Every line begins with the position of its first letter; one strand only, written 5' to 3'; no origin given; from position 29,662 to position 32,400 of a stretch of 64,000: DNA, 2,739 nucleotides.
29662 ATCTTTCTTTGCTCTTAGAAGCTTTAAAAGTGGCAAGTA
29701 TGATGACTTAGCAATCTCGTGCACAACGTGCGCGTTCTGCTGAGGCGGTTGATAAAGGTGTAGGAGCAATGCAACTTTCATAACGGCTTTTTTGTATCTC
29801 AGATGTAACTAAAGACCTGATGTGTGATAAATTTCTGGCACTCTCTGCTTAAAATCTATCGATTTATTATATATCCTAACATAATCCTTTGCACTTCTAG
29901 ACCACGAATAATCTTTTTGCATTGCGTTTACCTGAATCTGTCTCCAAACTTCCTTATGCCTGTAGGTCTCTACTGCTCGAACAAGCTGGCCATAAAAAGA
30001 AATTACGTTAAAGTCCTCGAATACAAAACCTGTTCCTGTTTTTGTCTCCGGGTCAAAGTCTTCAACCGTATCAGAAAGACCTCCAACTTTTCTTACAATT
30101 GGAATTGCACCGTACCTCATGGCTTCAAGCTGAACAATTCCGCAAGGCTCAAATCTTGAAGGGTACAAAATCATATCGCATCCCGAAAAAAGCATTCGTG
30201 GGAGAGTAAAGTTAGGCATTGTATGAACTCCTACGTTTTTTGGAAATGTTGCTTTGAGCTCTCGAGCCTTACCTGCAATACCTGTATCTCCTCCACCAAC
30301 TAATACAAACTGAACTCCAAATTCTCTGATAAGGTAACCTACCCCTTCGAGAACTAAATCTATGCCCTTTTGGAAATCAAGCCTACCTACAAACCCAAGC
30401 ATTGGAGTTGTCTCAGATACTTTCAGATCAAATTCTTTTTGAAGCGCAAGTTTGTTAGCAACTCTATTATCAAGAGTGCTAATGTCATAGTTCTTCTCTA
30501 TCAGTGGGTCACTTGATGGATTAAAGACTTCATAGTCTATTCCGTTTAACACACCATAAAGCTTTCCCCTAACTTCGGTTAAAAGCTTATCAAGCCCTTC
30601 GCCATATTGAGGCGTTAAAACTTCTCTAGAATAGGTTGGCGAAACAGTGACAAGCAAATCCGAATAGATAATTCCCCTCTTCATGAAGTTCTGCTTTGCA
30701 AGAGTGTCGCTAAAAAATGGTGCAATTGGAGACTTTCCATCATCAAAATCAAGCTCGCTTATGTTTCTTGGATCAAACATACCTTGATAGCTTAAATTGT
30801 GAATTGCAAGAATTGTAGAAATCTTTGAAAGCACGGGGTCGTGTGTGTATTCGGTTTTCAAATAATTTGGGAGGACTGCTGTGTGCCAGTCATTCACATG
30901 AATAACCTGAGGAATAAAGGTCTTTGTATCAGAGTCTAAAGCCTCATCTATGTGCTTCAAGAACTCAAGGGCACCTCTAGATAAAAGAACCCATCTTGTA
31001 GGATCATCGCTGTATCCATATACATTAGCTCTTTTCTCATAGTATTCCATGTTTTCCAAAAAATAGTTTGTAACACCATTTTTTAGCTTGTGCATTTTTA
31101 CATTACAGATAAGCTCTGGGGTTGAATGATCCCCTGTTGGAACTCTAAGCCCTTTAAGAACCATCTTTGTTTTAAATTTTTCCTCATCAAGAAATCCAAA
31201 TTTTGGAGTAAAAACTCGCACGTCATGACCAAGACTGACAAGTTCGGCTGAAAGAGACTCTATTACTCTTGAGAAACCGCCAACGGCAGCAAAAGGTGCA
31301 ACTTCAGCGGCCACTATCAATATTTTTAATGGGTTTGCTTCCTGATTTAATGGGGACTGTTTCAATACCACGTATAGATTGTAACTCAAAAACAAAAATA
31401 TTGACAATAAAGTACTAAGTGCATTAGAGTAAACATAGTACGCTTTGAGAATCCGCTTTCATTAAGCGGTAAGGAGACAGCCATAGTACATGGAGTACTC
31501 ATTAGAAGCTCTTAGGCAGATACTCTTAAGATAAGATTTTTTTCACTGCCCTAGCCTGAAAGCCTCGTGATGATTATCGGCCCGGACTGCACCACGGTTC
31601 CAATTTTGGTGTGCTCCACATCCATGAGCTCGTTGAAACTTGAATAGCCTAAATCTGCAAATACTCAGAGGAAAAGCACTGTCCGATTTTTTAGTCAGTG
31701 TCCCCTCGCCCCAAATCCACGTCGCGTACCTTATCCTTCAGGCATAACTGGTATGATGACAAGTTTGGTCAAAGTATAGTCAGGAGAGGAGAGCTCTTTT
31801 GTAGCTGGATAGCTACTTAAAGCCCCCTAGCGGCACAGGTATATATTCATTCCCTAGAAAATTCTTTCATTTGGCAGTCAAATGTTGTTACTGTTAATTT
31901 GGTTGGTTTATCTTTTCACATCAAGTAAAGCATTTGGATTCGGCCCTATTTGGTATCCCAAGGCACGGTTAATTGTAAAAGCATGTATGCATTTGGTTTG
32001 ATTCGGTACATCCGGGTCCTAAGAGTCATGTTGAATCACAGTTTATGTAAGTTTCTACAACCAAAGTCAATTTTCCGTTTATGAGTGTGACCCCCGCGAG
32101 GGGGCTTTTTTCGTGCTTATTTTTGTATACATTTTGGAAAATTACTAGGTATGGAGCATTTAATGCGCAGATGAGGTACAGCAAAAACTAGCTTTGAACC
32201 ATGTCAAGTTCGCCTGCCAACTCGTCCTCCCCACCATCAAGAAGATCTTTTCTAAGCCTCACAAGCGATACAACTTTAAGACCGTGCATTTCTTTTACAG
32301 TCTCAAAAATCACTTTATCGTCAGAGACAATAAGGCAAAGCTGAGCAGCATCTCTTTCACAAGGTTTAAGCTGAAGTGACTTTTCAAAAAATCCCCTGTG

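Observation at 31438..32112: ~680-nt ORF-free, moderately GC-rich region with its own plus-strand promoter-like element and intrinsic terminator: candidate large ncRNA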

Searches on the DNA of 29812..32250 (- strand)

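Call 4: search_rna_families(source=window, start=31300, end=32250, threshold=evalue, max_evalue=10, show_alignments=3)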
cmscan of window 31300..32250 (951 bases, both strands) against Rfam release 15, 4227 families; matches with E-value up to 10: 2.
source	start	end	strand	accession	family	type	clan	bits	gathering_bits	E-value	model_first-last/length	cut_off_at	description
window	32056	32111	+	RF01388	isrD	Gene; sRNA;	-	14.7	37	6.5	1-51/51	no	isrD Hfq binding RNA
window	31695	31742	-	RF01276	sR53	Gene; snRNA; snoRNA; CD-box;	-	11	49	9.7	1-60/60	no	Small nucleolar RNA sR53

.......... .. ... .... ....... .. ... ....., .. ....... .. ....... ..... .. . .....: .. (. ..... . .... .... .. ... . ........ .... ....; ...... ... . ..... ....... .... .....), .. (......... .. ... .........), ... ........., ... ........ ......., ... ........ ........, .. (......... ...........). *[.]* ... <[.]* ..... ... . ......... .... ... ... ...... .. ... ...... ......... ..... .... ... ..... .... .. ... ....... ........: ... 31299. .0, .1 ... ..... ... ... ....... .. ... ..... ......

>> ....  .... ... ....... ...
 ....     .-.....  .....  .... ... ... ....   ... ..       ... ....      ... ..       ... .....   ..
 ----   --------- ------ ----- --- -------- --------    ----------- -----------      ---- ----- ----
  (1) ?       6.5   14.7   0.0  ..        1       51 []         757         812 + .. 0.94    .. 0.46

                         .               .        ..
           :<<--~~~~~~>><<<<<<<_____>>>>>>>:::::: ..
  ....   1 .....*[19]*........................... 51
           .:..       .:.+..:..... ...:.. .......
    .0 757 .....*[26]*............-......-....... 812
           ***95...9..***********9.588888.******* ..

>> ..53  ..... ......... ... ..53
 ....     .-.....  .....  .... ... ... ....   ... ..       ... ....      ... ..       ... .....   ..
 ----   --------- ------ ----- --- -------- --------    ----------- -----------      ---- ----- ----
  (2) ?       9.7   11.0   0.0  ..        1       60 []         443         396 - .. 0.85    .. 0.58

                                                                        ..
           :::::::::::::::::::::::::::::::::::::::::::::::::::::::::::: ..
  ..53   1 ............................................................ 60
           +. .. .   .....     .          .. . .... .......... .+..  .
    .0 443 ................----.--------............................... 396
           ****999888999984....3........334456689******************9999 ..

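Call 20: search_rna_families(sources=[L001, L004], threshold=evalue, max_evalue=1)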
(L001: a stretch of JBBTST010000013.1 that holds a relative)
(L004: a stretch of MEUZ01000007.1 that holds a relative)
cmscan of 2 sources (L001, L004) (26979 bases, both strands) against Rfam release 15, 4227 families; matches with E-value up to 1: 0.
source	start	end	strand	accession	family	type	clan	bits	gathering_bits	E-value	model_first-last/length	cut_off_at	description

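Call 44: search_rna_families(sources=[L088, L084, L091, L094, L010, L011, L002, L083], threshold=evalue, max_evalue=1)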
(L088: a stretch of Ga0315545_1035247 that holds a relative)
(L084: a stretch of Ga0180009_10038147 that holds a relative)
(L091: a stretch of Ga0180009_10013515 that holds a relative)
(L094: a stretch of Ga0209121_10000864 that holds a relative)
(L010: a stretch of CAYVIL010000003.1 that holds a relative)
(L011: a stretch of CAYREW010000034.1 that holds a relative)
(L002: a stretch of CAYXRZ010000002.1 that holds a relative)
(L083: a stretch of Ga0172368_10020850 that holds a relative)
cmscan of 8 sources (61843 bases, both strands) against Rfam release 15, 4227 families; matches with E-value up to 1: 12.
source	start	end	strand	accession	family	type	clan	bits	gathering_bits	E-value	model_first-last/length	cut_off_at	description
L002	12537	12609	+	RF00005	tRNA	Gene; tRNA;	CL00001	74.3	29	2e-14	1-71/71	no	tRNA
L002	695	766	+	RF00005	tRNA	Gene; tRNA;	CL00001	70.8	29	1.9e-13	1-71/71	no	tRNA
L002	413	485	+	RF00005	tRNA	Gene; tRNA;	CL00001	69.4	29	4.5e-13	1-71/71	no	tRNA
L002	12703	12776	+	RF00005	tRNA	Gene; tRNA;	CL00001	68.2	29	9.2e-13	1-71/71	no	tRNA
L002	12851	12921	+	RF00005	tRNA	Gene; tRNA;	CL00001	65.9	29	4.1e-12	1-71/71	no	tRNA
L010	1987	2060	+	RF00005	tRNA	Gene; tRNA;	CL00001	64.2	29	1.2e-11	1-71/71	no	tRNA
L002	12617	12699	+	RF00005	tRNA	Gene; tRNA;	CL00001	59.9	29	1.8e-10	1-71/71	no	tRNA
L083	3349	3456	+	RF02748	FtrB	Gene; sRNA;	-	36.5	66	0.029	1-115/115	no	Francisella sRNA B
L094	5514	5636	-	RF03940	MIR9563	Gene; miRNA;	-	29.5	90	0.16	1-127/127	no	MIR9563 microRNA precursor family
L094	5520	5626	+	RF04211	MIR5185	Gene; miRNA;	-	27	101.7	0.52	1-111/111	no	MIR5185 microRNA precursor family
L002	12703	12777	-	RF04354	Plastid-ycf2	Cis-reg;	-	25.6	65.7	0.56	1-75/75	no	Plastid-ycf2 5UTR RNA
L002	12132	12298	+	RF00013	6S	Gene;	-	24.5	46.4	0.6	1-187/187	no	6S / SsrS RNA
